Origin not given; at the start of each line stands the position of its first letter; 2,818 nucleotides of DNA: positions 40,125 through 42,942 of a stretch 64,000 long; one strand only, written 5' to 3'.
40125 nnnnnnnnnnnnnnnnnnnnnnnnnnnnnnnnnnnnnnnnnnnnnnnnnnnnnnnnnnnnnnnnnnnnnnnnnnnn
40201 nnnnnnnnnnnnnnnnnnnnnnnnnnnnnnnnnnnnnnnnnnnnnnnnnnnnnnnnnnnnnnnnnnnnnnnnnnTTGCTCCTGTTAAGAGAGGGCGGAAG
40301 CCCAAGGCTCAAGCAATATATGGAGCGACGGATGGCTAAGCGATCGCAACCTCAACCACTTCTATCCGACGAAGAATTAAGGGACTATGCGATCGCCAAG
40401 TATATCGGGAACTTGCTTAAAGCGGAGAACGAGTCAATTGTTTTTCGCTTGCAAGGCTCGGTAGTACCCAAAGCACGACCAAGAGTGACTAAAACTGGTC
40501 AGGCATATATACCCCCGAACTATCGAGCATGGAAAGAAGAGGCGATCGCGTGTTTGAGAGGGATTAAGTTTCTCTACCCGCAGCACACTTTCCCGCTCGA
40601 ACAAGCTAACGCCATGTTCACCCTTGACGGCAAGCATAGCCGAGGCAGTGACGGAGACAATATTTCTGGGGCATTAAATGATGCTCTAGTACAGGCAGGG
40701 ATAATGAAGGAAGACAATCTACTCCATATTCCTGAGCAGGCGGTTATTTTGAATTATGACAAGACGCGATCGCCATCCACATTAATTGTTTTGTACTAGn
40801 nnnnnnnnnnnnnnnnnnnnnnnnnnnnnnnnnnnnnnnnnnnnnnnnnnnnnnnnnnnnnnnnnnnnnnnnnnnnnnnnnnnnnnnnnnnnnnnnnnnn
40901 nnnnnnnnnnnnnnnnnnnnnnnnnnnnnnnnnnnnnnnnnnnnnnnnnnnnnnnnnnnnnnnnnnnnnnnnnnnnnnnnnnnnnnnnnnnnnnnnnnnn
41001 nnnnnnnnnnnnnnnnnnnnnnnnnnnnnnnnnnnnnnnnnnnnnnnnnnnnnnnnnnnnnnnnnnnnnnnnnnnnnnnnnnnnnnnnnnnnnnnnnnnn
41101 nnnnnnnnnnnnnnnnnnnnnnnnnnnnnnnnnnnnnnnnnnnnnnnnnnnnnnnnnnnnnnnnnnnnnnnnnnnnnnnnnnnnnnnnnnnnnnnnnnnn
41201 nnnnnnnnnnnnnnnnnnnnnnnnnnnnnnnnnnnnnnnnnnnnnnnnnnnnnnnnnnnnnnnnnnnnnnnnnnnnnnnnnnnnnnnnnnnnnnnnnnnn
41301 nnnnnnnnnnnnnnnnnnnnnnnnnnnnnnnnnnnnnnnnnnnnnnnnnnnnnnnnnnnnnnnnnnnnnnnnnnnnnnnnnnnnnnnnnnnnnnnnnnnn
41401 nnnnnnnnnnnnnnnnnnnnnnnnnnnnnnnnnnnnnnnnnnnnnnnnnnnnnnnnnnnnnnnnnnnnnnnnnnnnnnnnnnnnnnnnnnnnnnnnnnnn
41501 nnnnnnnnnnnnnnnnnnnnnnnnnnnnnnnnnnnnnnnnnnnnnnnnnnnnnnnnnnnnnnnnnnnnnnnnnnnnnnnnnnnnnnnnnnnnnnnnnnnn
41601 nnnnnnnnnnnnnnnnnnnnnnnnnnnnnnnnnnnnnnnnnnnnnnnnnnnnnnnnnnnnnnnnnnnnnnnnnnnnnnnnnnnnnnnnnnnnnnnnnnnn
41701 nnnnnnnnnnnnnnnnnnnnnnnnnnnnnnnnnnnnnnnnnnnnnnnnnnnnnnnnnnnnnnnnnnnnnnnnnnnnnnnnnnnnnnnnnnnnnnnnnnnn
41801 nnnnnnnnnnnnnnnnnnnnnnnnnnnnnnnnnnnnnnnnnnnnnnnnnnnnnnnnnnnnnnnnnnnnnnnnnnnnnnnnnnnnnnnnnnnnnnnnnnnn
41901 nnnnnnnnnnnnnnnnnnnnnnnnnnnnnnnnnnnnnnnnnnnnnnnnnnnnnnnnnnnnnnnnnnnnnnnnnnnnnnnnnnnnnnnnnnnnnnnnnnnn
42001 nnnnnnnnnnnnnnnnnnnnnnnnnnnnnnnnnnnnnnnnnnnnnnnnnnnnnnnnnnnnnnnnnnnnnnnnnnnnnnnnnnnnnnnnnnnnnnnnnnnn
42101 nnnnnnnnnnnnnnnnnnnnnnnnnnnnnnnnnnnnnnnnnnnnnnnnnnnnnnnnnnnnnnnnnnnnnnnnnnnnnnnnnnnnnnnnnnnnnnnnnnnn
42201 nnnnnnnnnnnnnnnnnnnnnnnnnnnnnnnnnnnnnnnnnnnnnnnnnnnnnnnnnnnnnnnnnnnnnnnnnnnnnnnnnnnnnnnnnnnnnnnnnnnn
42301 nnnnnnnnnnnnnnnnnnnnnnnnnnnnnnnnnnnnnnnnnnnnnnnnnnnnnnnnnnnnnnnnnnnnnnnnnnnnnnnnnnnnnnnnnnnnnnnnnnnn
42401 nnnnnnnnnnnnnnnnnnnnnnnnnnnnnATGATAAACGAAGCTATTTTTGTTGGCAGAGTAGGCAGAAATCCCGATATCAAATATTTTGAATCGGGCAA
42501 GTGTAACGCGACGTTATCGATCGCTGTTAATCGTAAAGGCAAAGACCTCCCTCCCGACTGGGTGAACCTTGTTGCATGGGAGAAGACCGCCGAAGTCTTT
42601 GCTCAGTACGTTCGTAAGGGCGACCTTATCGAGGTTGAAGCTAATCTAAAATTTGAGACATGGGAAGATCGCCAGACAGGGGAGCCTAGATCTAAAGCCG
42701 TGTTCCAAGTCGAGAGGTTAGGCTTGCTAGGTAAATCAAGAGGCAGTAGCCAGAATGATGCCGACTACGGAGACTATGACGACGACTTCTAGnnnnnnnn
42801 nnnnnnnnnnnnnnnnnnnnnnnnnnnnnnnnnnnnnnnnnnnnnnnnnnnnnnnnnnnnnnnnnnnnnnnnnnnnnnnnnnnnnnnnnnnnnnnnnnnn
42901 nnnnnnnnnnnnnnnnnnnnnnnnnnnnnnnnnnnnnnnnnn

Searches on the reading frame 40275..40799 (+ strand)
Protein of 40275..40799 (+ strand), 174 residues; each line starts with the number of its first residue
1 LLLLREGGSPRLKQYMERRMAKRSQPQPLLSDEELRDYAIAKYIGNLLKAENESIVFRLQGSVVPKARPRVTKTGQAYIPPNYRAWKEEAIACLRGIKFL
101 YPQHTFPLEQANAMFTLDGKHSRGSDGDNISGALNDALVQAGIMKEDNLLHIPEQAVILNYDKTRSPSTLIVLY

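Call 56: search_protein_families(library=phrogs, max_evalue=0.00001, proteins=[window:40275-40799:+])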
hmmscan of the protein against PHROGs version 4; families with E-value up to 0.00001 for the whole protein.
window:40275-40799:+ (174 aa): 2 families
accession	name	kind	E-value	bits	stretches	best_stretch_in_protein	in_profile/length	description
phrog_11894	-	DNA, RNA and nucleotide metabolism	4.7e-11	44.1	1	63-150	11-98/122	RusA-like Holliday junction resolvase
phrog_140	-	DNA, RNA and nucleotide metabolism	3e-06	28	0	50-95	34-80/219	RusA-like Holliday junction resolvase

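Call 58: search_protein_families(library=pfam, max_evalue=0.001, proteins=[window:40275-40799:+])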
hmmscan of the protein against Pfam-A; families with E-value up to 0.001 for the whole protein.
window:40275-40799:+ (174 aa): 1 family
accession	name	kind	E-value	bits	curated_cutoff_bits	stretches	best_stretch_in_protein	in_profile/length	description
PF05866.16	RusA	-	1.6e-07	32.4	22.8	1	61-150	2-104/124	Endodeoxyribonuclease RusA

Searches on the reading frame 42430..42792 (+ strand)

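Call 69: search_protein_families(library=phrogs, max_evalue=0.00001, proteins=[window:42430-42792:+])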
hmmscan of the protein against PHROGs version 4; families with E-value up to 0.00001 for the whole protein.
window:42430-42792:+ (120 aa): 2 families
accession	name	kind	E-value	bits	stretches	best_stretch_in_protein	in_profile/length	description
phrog_44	-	DNA, RNA and nucleotide metabolism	3.4e-30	106.7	1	1-113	86-203/271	single strand DNA binding protein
phrog_25370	-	unknown function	6.3e-06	26.8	0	1-38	1-38/48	-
